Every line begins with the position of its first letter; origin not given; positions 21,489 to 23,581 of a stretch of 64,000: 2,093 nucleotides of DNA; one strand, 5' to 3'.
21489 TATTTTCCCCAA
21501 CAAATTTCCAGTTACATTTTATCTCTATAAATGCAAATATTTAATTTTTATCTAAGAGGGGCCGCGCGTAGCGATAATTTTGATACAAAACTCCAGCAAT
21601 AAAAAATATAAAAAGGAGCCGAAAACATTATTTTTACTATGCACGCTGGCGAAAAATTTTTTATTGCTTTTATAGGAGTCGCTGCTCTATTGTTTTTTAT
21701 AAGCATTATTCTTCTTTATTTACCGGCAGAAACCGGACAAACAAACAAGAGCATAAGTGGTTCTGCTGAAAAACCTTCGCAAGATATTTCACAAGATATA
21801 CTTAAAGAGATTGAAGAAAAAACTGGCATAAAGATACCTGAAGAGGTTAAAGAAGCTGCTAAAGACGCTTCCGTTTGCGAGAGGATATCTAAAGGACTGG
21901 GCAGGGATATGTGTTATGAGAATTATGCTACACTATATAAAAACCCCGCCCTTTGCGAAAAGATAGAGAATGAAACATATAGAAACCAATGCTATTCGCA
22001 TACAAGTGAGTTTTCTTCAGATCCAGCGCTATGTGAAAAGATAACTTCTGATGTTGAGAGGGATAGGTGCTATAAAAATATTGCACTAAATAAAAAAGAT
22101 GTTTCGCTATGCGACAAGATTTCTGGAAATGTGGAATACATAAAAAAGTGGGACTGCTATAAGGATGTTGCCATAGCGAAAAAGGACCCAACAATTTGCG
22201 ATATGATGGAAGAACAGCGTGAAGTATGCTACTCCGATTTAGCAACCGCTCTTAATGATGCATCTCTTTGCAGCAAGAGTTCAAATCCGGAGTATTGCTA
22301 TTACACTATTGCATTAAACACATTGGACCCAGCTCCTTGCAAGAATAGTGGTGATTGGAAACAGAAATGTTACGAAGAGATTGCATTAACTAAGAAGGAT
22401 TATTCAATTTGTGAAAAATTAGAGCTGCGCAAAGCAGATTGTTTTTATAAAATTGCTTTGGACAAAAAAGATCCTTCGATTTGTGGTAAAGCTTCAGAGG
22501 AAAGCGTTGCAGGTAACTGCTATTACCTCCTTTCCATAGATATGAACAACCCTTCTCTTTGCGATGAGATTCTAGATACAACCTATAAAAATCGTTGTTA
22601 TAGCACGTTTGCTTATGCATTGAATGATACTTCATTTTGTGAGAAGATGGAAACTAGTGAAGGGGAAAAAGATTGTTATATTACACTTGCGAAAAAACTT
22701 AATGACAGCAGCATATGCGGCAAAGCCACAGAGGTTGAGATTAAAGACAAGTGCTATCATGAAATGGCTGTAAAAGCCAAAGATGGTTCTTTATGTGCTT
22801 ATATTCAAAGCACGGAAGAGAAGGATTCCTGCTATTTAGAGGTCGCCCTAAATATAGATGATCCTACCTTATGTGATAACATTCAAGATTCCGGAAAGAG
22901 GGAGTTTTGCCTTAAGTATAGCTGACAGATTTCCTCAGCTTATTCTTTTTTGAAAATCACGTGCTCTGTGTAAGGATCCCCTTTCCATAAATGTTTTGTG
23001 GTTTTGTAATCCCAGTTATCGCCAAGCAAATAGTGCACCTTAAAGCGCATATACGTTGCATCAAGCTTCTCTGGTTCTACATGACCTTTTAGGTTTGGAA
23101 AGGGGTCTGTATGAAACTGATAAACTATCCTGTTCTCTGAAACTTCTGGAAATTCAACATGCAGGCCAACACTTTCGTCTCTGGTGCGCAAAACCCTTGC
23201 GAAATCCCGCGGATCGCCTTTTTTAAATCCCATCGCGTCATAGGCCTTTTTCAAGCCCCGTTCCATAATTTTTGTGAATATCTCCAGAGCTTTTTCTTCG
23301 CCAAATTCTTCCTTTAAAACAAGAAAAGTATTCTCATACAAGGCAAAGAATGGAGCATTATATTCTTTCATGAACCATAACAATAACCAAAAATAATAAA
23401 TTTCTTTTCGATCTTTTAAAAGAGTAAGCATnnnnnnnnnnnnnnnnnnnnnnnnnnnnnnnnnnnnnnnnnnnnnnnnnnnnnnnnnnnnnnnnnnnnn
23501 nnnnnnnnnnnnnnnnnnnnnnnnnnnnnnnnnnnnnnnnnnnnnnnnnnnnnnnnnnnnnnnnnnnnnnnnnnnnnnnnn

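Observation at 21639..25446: Cluster of membrane-anchored or secreted proteins led by a tandem Cys-pair repeat protein of about 14 units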

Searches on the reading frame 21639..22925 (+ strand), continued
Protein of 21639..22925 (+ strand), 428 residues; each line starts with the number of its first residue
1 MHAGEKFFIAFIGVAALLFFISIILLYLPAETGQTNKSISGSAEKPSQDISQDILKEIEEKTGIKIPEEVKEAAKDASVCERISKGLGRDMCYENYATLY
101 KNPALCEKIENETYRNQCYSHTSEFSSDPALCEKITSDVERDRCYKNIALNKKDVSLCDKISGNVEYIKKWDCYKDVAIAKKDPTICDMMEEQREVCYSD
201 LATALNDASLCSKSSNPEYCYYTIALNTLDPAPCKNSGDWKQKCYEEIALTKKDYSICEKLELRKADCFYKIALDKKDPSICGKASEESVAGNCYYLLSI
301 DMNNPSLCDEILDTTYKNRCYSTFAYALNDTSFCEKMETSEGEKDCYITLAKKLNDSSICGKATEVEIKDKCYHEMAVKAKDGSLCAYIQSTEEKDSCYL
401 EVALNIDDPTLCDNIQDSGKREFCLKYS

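Call 54: find_encoding_contigs(protein=P0010, flank=6000, max_places=2)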
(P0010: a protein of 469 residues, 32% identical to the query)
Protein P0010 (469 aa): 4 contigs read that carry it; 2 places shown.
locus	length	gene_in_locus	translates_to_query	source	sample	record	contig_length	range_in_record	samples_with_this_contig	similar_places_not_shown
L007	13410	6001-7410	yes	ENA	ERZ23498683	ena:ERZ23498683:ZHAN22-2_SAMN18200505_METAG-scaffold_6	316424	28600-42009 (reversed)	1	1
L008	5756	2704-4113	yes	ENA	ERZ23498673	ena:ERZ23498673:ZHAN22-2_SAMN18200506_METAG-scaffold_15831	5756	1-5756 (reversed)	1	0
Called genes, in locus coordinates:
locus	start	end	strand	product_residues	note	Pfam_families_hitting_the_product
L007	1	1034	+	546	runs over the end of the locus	-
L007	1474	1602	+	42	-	-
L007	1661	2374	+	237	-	PF01381:HTH_3 (weak), PF13274:SocA_Panacea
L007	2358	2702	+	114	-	-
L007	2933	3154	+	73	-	PF03232:COQ7 (weak), PF22277:EncFtn-like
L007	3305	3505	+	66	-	PF00313:CSD, PF08206:OB_RNB (weak)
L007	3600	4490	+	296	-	PF00251:Glyco_hydro_32N, PF04041:Glyco_hydro_130, PF04616:Glyco_hydro_43 (faint), PF22847:Glyco_hydro_43_rel (faint)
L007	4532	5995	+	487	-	PF18915:DUF5667, PF13624:SurA_N_3, PF13145:Rotamase_2, PF13616:Rotamase_3, PF00639:Rotamase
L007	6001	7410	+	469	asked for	-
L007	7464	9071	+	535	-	PF18915:DUF5667, PF27226:AF_1845 (weak)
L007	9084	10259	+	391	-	-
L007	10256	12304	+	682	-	-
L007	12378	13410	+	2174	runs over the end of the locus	PF13205:Big_5 (weak), PF01835:MG2, PF17962:bMG6 (weak), PF07703:A2M_BRD, PF00207:A2M, PF07678:TED_complement, PF17973:bMG10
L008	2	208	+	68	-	?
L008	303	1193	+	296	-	PF00251:Glyco_hydro_32N, PF04041:Glyco_hydro_130, PF04616:Glyco_hydro_43 (faint), PF22847:Glyco_hydro_43_rel (faint)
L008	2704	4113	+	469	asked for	-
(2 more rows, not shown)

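Call 55: find_encoding_contigs(protein=P0017, flank=6000, max_places=2)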
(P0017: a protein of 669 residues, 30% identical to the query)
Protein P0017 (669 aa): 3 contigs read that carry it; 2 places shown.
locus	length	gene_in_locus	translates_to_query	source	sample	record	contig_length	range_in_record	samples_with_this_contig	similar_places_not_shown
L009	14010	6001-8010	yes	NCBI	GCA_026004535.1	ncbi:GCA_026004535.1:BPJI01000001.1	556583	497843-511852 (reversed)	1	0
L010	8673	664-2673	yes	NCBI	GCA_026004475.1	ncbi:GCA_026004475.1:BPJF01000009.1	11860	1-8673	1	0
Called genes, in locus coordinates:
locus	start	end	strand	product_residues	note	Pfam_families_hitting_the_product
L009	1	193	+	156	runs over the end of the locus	PF04002:RadC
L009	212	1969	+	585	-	PF01555:N6_N4_Mtase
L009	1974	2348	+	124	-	PF04471:Mrr_cat (weak)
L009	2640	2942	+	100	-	-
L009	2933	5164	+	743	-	PF00270:DEAD, PF04851:ResIII, PF18766:SWI2_SNF2, PF27151:YagJ (weak)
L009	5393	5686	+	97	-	PF01863:YgjP-like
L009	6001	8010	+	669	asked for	-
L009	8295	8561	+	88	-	PF12728:HTH_17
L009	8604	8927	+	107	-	-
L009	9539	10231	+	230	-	PF00119:ATP-synt_A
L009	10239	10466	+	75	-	PF00137:ATP-synt_C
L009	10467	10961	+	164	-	PF00430:ATP-synt_B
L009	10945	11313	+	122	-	-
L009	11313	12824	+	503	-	PF02874:ATP-synt_ab_N (weak), PF00006:ATP-synt_ab, PF00306:ATP-synt_ab_C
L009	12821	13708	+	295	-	PF00231:ATP-synt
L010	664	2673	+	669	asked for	-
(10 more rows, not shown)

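Call 60: search_solved_structures(query=A1, max_evalue=10, show_alignments=3)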
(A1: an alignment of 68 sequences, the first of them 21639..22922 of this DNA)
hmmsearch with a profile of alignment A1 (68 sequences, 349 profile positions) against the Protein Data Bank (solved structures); distinct sequences matched with E-value up to 10: 0.

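Call 67: list_cluster_members(proteins=[P0011, P0013, P0014, P0026, P0036, P0050, P0059, P0066, P0071, P0090])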
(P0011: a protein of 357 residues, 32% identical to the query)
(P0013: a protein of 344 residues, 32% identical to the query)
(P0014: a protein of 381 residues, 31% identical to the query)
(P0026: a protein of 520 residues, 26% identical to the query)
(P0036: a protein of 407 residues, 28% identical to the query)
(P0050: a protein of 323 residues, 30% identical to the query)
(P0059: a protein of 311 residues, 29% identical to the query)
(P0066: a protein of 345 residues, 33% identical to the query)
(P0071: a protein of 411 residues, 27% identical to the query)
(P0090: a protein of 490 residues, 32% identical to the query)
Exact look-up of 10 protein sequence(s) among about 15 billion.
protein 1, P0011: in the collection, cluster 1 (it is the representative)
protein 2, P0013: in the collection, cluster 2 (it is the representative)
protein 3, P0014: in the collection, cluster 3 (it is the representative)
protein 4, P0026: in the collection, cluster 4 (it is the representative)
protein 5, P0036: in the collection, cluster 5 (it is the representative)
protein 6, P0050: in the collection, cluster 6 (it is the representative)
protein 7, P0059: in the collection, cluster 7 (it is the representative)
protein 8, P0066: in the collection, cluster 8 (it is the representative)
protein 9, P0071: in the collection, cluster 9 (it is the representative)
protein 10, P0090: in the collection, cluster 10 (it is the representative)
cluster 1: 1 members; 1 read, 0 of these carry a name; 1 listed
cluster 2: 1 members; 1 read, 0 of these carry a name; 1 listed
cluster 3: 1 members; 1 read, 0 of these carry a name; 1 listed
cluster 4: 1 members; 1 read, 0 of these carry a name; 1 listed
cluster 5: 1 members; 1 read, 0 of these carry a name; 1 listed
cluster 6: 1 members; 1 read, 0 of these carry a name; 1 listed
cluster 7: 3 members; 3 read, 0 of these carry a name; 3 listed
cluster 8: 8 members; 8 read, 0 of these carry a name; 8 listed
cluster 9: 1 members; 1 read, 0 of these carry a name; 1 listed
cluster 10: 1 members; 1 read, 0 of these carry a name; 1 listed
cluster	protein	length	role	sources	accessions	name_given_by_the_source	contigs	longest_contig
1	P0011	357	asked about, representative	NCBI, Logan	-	-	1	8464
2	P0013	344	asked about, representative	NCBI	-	-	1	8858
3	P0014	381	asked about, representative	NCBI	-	-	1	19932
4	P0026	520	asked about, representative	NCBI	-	-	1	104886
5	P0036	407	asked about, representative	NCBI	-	-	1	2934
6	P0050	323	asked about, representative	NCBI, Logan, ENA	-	-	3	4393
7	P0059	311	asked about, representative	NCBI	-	-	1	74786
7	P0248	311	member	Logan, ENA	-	-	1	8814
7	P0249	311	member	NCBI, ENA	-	-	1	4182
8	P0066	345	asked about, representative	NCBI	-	-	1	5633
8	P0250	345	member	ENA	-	-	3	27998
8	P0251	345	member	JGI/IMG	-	-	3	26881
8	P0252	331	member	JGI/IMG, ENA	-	-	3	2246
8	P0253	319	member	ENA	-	-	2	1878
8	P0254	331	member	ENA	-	-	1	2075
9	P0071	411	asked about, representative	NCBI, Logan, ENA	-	-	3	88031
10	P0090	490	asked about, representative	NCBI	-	-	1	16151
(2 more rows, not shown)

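Call 79: find_homologous_proteins(query=A1, max_evalue=1e-15)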
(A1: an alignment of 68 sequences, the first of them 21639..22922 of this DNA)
Query A1 (68 sequences) (428 aa, profile of the alignment): 105 proteins with E <= 1e-15 among 8000 candidates.
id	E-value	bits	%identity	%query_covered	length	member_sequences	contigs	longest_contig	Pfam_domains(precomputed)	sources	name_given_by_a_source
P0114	4.2e-192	656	27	86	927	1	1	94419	-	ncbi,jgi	jgi:hypothetical protein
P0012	1.4e-122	427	27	75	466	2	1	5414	-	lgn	-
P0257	2.4e-116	407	23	84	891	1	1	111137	-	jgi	jgi:hypothetical protein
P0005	2.7e-103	364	32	82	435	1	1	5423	-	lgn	-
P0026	2.8e-102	360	26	82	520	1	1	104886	-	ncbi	-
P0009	2.2e-101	358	31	76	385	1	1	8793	-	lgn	-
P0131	8.9e-99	349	32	80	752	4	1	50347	PF18915.6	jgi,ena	-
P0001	1.3e-97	345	31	82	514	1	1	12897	-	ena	-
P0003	2.5e-97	344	30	78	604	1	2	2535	-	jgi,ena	-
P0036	2.2e-90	321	28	78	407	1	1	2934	-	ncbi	-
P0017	1.4e-81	292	30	72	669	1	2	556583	-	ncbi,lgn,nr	ncbi:MAG: hypothetical protein KatS3mg096_516 [Candidatus Parcubacteria bacterium]|nr:MAG: hypotheti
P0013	2.1e-73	266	32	60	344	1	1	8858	-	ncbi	-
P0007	4.3e-73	265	30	70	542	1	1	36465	-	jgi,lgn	jgi:hypothetical protein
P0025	4.4e-70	255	24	81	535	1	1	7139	-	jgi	-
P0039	4.8e-69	251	25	73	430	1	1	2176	-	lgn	-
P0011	2.5e-68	249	32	60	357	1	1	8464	-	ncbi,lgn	-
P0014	6.1e-67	244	31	64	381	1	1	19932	-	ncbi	-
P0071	6.6e-42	162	27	57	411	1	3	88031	-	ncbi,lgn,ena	-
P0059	6.1e-41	159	29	58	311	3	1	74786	-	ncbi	-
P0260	2.3e-39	154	23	61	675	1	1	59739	PF18884.6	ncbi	-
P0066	4.0e-33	133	33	30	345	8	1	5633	-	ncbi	-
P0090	2.1e-28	118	32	31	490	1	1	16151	-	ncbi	-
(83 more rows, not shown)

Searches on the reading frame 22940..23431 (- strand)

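Call 3: search_protein_families(library=pfam, proteins=[window:22940-23431:-], max_evalue=1)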
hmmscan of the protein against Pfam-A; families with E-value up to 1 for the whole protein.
window:22940-23431:- (163 aa): 2 families
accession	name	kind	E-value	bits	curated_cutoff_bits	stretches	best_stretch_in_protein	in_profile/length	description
PF14196.11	ATC_hydrolase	-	0.01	17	28.1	1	35-108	12-92/145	L-2-amino-thiazoline-4-carboxylic acid hydrolase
PF05066.19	HARE-HTH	-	0.028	15.3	25.9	1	33-62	5-34/71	HB1, ASXL, restriction endonuclease HTH domain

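Call 6: search_protein_families(library=ncbifam, proteins=[window:22940-23431:-], max_evalue=1)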
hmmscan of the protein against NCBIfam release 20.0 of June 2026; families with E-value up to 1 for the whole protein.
window:22940-23431:- (163 aa): 0 families
